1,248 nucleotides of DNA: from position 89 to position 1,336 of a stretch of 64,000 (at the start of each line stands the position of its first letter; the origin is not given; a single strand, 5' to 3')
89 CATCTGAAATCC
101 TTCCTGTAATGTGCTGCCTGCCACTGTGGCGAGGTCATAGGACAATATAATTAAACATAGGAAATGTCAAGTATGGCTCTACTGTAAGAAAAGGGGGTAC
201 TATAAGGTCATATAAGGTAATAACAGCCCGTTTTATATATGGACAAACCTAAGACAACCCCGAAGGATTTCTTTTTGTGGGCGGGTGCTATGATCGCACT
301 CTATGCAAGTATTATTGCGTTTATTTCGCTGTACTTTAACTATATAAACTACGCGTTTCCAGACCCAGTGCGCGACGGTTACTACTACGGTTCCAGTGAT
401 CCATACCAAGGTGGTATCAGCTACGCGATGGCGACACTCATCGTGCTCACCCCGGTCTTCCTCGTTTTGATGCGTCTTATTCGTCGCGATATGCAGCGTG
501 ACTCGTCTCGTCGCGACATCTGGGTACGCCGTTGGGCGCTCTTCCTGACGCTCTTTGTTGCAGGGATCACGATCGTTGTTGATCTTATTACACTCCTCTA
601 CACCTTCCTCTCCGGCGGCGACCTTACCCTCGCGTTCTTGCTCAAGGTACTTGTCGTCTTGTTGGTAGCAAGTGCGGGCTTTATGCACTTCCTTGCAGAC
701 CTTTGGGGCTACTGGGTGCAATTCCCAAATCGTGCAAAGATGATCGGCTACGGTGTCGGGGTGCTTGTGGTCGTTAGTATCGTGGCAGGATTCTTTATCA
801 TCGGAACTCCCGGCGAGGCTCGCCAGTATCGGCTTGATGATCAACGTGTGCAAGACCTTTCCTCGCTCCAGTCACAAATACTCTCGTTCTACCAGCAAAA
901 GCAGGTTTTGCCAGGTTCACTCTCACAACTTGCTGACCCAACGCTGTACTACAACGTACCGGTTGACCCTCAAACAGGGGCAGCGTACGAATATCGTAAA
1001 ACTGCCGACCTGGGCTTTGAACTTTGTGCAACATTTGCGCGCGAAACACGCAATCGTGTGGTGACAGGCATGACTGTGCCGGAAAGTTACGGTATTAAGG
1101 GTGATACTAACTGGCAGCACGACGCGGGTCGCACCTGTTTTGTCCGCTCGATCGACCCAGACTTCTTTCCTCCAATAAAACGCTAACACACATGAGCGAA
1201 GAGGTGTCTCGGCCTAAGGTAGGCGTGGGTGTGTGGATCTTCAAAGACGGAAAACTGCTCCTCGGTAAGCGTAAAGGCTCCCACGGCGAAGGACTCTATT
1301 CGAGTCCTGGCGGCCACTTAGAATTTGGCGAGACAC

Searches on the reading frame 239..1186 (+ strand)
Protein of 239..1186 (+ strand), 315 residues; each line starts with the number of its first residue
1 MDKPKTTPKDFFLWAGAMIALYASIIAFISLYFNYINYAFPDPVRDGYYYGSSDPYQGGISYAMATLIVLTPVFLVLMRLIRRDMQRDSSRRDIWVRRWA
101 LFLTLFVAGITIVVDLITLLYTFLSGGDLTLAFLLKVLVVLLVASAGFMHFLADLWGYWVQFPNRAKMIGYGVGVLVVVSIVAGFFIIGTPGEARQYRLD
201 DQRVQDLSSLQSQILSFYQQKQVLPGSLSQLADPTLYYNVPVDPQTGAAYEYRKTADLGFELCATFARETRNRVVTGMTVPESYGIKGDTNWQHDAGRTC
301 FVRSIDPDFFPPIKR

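Call 71: search_protein_families(library=pfam, proteins=[window:239-1186:+], max_evalue=0.0001)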
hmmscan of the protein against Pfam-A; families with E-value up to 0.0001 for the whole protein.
window:239-1186:+ (315 aa): 1 family
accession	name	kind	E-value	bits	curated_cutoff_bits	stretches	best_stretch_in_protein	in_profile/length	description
PF18920.5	DUF5671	-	4.6e-21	75.5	28.4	1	11-144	2-125/132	Domain of unknown function (DUF5671)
